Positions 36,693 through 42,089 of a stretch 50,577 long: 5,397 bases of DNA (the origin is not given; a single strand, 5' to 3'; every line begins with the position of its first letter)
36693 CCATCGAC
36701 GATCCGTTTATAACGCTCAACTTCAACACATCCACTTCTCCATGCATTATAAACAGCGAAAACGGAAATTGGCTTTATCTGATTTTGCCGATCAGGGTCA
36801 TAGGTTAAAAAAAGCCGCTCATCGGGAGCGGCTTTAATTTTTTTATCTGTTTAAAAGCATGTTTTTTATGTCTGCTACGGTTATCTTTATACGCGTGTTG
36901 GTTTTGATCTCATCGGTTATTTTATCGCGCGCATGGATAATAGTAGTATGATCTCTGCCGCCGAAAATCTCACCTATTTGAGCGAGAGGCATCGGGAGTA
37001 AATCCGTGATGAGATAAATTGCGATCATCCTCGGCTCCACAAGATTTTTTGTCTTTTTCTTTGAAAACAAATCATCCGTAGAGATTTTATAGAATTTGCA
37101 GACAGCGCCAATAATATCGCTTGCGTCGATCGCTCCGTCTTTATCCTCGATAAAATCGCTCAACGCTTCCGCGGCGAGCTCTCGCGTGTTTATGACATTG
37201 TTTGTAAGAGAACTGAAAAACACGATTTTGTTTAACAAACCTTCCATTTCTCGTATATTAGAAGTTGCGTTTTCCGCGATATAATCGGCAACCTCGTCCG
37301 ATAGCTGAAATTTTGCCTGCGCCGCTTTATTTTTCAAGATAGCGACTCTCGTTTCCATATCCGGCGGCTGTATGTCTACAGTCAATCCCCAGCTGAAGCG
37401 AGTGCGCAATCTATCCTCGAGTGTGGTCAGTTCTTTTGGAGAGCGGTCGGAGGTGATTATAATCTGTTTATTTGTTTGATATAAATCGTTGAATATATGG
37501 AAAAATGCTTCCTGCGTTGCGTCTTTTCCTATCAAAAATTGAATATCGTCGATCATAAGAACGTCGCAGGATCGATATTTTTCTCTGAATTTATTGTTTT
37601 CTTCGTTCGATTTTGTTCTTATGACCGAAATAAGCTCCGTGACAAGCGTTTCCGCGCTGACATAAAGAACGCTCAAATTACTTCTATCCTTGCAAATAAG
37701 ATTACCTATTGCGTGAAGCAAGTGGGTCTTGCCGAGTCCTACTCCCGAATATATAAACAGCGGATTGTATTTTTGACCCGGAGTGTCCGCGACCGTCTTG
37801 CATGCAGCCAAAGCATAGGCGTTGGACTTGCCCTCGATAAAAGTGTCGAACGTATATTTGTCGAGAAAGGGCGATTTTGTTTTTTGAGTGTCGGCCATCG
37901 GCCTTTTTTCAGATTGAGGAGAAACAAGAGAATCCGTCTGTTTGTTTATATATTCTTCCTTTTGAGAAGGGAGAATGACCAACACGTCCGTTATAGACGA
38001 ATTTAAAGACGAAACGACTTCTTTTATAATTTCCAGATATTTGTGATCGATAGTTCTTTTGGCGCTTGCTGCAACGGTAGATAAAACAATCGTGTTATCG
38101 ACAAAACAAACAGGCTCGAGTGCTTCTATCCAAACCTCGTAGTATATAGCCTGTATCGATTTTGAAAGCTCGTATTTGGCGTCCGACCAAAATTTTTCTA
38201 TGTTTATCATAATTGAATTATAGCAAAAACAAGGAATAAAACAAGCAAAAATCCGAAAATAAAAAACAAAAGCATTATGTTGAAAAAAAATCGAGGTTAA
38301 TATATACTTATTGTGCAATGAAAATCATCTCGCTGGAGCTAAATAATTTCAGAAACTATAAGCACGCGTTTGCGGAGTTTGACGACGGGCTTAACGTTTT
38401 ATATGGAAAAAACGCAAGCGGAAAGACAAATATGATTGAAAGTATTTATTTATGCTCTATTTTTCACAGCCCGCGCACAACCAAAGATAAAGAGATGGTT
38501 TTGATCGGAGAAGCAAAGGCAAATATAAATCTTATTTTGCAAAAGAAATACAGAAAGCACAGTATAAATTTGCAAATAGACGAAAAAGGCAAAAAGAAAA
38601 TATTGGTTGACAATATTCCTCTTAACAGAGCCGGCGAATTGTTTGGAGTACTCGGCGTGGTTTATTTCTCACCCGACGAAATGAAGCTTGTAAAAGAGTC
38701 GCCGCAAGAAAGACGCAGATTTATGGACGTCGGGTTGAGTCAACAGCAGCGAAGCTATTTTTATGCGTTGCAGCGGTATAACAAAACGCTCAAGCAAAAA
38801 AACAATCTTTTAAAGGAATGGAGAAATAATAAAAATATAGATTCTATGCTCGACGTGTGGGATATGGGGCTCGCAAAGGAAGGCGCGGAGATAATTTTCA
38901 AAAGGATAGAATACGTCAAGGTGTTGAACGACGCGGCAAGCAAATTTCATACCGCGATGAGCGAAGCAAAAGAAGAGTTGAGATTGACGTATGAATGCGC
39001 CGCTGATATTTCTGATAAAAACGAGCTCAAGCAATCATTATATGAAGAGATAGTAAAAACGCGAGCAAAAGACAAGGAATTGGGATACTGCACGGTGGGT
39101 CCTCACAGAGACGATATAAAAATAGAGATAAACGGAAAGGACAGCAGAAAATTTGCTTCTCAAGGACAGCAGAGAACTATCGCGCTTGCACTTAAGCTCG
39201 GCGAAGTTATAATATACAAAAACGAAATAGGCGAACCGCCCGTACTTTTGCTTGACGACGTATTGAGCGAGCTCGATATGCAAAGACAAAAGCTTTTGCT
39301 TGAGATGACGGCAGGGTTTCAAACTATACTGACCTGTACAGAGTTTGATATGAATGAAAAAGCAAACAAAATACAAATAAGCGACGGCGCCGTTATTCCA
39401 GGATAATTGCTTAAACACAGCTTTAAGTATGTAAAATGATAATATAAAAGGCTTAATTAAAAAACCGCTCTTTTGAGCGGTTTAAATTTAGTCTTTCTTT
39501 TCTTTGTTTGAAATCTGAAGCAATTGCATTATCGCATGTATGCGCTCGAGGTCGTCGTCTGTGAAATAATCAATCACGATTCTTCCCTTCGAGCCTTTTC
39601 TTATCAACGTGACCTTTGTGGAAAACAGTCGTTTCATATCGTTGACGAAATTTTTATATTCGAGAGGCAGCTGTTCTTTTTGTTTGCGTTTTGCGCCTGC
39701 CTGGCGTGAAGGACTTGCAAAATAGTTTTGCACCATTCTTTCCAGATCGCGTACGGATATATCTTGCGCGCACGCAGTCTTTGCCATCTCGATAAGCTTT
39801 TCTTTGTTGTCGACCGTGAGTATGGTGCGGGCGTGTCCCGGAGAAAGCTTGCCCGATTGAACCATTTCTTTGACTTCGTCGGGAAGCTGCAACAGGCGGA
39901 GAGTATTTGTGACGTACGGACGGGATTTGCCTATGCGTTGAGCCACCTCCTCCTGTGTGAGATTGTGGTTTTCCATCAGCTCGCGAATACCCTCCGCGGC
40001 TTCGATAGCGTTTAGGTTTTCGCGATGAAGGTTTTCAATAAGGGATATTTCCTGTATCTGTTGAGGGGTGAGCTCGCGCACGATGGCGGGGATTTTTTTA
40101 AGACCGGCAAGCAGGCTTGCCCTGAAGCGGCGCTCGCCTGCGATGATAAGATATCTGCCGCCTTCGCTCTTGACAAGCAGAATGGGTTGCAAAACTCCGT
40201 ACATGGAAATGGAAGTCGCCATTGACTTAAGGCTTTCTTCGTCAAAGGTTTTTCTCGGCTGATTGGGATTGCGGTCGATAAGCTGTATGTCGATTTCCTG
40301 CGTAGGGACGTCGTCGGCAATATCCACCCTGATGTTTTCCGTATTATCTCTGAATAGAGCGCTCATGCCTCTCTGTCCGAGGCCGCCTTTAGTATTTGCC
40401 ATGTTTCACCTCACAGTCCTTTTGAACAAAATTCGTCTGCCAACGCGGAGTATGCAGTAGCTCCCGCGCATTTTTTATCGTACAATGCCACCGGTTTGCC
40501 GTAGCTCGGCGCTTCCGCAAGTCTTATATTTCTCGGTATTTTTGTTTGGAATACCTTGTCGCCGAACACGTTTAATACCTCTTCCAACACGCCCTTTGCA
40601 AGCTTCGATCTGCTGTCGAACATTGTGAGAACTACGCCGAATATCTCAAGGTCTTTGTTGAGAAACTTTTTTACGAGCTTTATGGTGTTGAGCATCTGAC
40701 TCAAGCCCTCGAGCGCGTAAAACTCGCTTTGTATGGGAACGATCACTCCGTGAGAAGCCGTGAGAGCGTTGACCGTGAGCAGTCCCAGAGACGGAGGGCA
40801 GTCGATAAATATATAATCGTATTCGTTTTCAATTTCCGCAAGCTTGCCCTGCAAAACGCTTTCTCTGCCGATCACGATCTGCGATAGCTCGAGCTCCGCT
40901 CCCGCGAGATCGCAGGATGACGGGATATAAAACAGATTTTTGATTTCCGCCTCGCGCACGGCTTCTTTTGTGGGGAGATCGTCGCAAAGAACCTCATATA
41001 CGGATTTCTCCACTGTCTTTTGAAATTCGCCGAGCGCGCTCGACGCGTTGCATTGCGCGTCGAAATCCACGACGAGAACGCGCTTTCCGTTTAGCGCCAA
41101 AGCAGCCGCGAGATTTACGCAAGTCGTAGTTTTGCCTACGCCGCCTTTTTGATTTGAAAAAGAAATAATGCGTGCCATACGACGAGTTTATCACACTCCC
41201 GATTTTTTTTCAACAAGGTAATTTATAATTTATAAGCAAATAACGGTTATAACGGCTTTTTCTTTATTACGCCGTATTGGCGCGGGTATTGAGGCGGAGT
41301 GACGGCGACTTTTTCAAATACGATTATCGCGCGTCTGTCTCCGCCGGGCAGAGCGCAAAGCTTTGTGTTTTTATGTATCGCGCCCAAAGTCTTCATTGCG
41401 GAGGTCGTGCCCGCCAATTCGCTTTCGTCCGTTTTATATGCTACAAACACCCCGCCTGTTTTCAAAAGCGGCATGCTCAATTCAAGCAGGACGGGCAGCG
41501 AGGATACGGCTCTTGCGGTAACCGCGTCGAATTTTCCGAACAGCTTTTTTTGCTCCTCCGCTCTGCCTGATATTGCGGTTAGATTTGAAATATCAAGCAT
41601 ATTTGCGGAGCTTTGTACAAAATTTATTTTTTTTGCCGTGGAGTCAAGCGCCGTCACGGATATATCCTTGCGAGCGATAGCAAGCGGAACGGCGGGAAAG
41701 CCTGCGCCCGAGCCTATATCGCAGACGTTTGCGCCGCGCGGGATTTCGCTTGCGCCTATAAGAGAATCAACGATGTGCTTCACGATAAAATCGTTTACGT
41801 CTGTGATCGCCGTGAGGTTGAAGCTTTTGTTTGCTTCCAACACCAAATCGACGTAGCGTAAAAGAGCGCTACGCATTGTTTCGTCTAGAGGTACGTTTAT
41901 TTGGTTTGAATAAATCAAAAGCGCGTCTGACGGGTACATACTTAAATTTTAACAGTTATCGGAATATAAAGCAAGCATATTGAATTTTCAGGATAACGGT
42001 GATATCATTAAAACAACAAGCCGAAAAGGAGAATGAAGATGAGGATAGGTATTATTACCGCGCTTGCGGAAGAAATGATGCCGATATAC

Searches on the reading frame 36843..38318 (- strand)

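Call 9: search_protein_families(library=pfam, proteins=[window:36843-38318:-], max_evalue=0.001)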
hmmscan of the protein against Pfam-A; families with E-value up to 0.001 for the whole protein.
window:36843-38318:- (491 aa): 6 families
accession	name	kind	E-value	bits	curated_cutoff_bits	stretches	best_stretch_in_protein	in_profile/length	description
PF00308.24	Bac_DnaA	-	1.3e-67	227.5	23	1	154-315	4-162/162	Bacterial DnaA ATPAse domain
PF08299.17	Bac_DnaA_C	-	5.1e-25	87.7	31.5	1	401-467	3-69/69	Bacterial dnaA protein helix-turn-helix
PF01695.23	IstB_IS21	-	2.9e-10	40.5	24.1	1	188-294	96-196/238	IstB-like ATP binding protein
PF00004.35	AAA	-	0.00021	22.2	21.2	1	190-298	4-115/131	ATPase family associated with various cellular activities (AAA)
PF11638.13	DnaA_N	-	0.00039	20.5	24.6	1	42-103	2-64/65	DnaA N-terminal domain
PF22688.2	Hda_lid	-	0.00066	20.1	27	0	322-364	2-44/65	Hda, lid domain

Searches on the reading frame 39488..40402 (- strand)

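Call 9: search_protein_families(library=pfam, proteins=[window:39488-40402:-], max_evalue=0.001)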
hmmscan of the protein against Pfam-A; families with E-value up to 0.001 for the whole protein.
window:39488-40402:- (304 aa): 6 families
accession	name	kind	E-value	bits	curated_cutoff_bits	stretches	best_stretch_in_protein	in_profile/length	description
PF17762.8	HTH_ParB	-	1e-36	125.6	22.6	1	128-226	1-99/102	ParB HTH domain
PF02195.25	ParB_N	-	2.4e-32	111.3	26.3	1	35-126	4-95/95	ParB N-terminal domain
PF08535.16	KorB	-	7e-09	36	22.3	1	146-188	2-44/89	KorB domain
PF01381.28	HTH_3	-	3.3e-06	27.5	23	1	139-165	1-27/55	Helix-turn-helix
PF23433.1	DUF7119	-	0.00022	21.5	30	1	160-225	60-124/141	Family of unknown function (DUF7119)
PF13560.12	HTH_31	-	0.001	19.8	27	0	139-169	6-36/64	Helix-turn-helix domain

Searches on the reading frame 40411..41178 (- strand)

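Call 9: search_protein_families(library=pfam, proteins=[window:40411-41178:-], max_evalue=0.001)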
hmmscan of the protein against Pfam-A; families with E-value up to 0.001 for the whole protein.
window:40411-41178:- (255 aa): 9 families
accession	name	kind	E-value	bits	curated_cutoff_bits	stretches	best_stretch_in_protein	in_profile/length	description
PF13614.12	AAA_31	-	2.3e-65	220.3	27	1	3-179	2-177/177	AAA domain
PF01656.29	CbiA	-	7.6e-30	103.9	25.4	1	5-230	1-125/125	CobQ/CobB/MinD/ParA nucleotide binding domain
PF09140.17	MipZ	-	1e-12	48.4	20.7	1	4-162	2-142/262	ATPase MipZ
PF06564.18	CBP_BcsQ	-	2e-11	44.3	21.3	1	5-248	4-231/234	Cellulose biosynthesis protein BcsQ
PF10609.15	ParA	-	3.5e-11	43.5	27.1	1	3-44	4-45/246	NUBPL iron-transfer P-loop NTPase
PF00142.24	Fer4_NifH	-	9.4e-09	35.6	25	1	11-249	8-243/271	4Fe-4S iron sulfur cluster binding proteins, NifH/frxC family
PF02374.21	ArsA_ATPase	-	1.2e-07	31.7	24.3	1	5-129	4-134/305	Anion-transporting ATPase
PF00448.28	SRP54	-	8.7e-06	25.9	22.7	0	13-57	11-56/196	SRP54-type protein, GTPase domain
PF07015.17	VirC1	-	8.8e-05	22.4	24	1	4-44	3-43/231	VirC1 protein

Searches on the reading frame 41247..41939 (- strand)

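Call 9: search_protein_families(library=pfam, proteins=[window:41247-41939:-], max_evalue=0.001)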
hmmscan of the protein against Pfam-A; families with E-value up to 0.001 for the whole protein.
window:41247-41939:- (230 aa): 3 families
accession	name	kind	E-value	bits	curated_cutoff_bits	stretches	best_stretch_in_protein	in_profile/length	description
PF02527.21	GidB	-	5.2e-49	166.5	27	1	24-196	3-177/184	rRNA small subunit methyltransferase G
PF13847.12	Methyltransf_31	-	2.8e-09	37.3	27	1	69-180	4-123/145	Methyltransferase domain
PF13649.12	Methyltransf_25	-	9e-06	26.7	27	1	72-145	1-74/97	Methyltransferase domain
